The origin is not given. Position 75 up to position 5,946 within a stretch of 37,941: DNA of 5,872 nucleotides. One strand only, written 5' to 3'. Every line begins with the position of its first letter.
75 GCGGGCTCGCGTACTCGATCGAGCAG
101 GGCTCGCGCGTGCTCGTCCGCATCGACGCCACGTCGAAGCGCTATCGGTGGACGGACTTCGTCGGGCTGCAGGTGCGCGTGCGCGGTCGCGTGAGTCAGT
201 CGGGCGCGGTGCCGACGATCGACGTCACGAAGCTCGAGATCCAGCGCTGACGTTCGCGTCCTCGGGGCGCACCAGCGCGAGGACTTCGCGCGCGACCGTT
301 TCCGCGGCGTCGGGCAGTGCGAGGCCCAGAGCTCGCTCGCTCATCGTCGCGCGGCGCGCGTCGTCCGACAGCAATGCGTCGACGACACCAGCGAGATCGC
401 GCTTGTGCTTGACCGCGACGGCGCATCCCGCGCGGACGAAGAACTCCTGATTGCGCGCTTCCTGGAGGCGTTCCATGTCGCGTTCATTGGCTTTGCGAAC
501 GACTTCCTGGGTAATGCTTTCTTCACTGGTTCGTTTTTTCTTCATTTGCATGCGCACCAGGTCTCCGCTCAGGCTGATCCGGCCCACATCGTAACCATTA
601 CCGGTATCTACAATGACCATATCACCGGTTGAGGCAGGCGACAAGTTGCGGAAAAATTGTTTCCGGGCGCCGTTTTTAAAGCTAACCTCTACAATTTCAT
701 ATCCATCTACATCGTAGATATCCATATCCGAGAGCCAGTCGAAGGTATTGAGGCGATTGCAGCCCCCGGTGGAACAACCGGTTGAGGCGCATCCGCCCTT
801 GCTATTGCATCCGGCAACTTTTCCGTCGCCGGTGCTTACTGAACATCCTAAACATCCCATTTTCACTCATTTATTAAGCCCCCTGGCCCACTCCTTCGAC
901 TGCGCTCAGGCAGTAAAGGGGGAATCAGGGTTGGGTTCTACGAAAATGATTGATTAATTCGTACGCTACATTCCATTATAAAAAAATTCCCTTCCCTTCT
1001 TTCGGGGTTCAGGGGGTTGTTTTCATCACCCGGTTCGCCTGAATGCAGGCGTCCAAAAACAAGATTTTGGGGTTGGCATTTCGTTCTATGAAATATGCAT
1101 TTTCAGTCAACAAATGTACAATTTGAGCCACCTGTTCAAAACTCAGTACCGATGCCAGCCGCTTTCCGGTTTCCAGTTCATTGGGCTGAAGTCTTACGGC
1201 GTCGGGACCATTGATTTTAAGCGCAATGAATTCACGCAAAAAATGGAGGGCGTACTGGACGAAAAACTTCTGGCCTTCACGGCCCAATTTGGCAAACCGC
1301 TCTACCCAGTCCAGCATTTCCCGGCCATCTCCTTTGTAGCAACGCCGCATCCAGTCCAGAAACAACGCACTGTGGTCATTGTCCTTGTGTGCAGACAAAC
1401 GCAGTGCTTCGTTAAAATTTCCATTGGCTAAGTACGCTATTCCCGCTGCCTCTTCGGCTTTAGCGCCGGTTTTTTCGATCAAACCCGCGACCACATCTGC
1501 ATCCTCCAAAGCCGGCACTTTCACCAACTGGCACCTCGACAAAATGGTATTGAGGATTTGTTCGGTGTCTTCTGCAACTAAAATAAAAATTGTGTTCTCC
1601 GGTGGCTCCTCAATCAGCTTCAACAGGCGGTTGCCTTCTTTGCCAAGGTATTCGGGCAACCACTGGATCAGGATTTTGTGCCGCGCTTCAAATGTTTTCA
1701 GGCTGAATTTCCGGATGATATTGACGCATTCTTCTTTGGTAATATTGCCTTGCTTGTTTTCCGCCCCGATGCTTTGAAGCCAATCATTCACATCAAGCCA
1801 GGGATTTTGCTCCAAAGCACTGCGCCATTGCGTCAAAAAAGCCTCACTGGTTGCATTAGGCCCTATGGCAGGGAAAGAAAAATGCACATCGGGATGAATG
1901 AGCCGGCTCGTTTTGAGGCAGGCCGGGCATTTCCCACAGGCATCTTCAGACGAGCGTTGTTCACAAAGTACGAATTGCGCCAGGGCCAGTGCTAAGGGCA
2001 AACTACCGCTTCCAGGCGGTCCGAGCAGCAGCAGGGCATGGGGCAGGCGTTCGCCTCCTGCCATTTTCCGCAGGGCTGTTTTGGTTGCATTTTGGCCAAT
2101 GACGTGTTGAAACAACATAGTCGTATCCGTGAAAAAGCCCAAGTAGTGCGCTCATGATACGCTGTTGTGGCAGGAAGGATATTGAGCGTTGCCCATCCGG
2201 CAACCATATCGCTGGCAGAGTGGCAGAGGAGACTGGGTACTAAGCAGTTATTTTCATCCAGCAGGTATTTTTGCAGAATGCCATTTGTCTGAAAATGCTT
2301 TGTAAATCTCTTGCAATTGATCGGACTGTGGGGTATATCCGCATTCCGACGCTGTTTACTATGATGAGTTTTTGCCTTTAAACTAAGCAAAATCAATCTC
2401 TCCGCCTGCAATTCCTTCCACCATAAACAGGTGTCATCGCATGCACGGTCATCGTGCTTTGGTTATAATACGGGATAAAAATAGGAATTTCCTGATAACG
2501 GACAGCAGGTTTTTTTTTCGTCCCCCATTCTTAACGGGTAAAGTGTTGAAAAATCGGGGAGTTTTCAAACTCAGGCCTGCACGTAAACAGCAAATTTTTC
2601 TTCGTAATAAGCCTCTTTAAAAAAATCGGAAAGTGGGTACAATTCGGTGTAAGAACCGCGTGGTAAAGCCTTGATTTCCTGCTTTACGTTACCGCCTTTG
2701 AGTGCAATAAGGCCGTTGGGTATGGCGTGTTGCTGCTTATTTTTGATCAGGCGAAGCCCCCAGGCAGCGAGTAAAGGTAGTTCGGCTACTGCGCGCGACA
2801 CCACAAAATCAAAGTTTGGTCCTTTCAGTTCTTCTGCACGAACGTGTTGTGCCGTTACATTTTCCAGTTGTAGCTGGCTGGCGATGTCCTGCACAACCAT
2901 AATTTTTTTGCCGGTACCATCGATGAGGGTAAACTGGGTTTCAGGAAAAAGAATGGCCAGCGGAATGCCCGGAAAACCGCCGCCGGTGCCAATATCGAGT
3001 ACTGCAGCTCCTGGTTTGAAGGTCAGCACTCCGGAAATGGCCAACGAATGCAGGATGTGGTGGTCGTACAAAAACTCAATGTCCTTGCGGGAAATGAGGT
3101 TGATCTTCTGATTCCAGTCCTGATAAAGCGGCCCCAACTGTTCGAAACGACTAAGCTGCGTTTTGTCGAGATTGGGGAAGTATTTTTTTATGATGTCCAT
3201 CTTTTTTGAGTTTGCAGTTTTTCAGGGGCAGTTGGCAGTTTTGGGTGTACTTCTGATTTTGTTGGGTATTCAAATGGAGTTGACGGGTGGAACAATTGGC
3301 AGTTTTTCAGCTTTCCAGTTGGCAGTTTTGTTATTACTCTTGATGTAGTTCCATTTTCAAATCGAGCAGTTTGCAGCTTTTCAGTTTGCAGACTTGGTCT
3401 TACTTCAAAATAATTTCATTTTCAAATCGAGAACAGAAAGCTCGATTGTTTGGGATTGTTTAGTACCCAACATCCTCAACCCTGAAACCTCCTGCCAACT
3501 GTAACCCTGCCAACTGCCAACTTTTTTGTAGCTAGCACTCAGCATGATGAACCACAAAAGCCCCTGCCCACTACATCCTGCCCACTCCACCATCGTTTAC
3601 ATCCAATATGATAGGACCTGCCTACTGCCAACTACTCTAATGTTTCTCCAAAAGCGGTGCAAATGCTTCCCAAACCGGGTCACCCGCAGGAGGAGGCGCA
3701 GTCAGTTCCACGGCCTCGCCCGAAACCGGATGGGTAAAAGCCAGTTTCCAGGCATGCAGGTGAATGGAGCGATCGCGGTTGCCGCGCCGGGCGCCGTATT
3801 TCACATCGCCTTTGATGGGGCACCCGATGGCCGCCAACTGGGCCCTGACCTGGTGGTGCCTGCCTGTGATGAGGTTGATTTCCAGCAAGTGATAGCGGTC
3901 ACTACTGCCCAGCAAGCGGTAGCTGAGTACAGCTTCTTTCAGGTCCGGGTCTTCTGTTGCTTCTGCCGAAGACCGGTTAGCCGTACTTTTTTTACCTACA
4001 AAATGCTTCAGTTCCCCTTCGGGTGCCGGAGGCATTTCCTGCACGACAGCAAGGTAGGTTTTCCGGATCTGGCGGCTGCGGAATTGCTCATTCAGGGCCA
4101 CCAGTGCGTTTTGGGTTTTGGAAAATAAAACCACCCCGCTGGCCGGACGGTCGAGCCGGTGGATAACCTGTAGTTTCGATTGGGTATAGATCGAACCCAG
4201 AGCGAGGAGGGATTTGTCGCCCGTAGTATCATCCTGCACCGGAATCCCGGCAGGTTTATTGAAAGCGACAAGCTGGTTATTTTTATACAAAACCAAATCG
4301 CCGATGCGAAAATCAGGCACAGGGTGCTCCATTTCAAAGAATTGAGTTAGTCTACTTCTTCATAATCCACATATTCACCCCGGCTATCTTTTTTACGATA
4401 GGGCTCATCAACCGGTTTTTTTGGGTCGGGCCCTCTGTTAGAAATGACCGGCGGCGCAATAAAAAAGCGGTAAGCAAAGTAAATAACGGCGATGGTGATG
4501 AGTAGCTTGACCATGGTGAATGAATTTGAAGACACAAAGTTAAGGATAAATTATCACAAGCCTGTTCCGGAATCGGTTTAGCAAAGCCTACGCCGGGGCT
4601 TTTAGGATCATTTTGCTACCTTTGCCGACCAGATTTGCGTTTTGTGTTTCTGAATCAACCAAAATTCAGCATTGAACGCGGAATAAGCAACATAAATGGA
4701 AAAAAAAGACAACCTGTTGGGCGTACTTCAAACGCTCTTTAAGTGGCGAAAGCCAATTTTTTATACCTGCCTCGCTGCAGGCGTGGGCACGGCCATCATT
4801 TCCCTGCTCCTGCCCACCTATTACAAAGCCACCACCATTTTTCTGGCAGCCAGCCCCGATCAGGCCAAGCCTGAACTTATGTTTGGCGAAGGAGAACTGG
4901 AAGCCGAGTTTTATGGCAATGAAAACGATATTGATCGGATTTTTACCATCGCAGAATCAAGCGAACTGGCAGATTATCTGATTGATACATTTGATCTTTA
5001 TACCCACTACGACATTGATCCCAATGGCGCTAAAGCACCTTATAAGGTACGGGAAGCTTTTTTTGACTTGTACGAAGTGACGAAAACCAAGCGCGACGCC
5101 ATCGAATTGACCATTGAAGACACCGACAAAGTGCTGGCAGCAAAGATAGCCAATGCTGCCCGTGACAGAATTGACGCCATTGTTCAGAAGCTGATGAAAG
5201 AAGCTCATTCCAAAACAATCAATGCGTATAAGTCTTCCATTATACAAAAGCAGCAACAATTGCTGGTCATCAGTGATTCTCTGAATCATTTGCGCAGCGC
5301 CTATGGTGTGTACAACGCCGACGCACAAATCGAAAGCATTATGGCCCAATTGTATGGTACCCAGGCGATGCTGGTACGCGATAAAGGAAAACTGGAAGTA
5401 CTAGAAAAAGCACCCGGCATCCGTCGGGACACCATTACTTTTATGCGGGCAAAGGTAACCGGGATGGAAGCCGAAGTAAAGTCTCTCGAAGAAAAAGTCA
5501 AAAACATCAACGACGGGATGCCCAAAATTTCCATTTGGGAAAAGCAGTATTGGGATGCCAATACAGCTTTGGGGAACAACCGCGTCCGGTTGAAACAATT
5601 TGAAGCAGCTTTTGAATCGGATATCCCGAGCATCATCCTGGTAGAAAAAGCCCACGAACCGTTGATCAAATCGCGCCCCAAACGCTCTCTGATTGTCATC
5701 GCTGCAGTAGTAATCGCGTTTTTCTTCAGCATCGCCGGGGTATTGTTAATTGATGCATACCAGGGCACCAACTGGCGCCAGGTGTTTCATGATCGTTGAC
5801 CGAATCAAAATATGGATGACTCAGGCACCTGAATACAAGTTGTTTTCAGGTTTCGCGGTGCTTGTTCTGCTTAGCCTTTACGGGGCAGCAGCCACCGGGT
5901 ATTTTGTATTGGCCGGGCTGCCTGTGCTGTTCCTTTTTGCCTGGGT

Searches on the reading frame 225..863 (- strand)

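Call 18: search_protein_families(library=pfam, proteins=[window:225-863:-], max_evalue=0.01)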
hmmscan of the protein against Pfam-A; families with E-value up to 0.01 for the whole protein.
window:225-863:- (212 aa): 1 family
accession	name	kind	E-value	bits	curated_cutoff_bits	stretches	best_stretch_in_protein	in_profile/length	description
PF18185.7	STALD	-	0.0033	17.4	24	1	63-152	31-122/211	Sir2- and TIR-associating SLOG family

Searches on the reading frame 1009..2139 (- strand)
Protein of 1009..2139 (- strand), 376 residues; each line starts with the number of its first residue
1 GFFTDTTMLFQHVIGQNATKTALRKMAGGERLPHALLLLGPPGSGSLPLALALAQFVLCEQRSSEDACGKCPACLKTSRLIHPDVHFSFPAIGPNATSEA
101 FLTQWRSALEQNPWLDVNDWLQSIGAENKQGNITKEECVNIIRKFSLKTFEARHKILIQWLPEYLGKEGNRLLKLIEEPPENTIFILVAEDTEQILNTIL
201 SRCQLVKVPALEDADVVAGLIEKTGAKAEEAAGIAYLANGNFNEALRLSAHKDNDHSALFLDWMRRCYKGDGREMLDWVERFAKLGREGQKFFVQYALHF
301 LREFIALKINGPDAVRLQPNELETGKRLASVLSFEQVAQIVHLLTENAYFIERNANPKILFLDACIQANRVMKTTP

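Call 18: search_protein_families(library=pfam, proteins=[window:1009-2139:-], max_evalue=0.01)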
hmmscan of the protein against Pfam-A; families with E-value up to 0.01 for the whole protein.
window:1009-2139:- (376 aa): 2 families
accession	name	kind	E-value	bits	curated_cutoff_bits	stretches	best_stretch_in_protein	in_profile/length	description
PF13177.12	DNA_pol3_delta2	-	5.1e-36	124.5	27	1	16-210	2-159/161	DNA polymerase III, delta subunit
PF01078.27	Mg_chelatase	-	0.00047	20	20.3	1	10-60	2-48/207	Magnesium chelatase, subunit ChlI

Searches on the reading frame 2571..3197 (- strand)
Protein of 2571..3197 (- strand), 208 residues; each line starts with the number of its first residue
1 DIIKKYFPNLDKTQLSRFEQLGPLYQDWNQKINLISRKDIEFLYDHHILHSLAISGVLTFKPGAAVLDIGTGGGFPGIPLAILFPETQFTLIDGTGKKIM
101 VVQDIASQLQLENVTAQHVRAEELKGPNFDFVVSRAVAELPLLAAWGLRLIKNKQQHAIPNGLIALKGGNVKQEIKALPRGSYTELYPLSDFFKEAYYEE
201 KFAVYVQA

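Call 18: search_protein_families(library=pfam, proteins=[window:2571-3197:-], max_evalue=0.01)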
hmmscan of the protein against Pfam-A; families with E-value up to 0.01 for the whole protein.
window:2571-3197:- (208 aa): 6 families
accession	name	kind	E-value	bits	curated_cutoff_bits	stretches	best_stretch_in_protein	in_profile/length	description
PF02527.21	GidB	-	2.9e-39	134.8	27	1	16-180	3-161/184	rRNA small subunit methyltransferase G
PF13847.12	Methyltransf_31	-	1e-09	38.7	27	1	61-138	2-84/145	Methyltransferase domain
PF13649.12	Methyltransf_25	-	5e-06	27.6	27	1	66-136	1-73/97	Methyltransferase domain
PF03848.20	TehB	-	6.5e-06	26.1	20.4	1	44-162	13-128/193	Tellurite resistance protein TehB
PF08242.18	Methyltransf_12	-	0.00054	21.1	30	1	67-140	1-77/98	Methyltransferase domain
PF05175.20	MTS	-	0.0044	17.1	23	1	63-134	32-104/170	Methyltransferase small domain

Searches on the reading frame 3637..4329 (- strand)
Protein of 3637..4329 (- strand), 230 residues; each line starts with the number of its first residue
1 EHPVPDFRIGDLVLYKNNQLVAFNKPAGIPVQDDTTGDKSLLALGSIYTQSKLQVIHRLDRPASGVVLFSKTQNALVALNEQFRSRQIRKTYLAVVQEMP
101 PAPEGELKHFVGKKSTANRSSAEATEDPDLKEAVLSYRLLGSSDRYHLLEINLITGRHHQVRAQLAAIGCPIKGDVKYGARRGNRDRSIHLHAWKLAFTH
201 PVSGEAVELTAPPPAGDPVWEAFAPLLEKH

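Call 18: search_protein_families(library=pfam, proteins=[window:3637-4329:-], max_evalue=0.01)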
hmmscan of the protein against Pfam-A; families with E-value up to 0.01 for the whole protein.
window:3637-4329:- (230 aa): 1 family
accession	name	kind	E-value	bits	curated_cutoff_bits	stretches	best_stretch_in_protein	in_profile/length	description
PF00849.27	PseudoU_synth_2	-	5.1e-32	111.6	26.8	1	20-167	2-152/152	RNA pseudouridylate synthase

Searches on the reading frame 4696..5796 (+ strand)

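Call 18: search_protein_families(library=pfam, proteins=[window:4696-5796:+], max_evalue=0.01)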
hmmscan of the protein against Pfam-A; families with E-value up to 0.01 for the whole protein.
window:4696-5796:+ (367 aa): 2 families
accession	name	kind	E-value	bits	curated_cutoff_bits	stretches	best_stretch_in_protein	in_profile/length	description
PF02706.20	Wzz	-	2.3e-05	25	25.5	1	7-75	5-67/91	Chain length determinant protein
PF13807.11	GNVR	-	0.00012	22.4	27.7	1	307-351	35-79/82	G-rich domain on putative tyrosine kinase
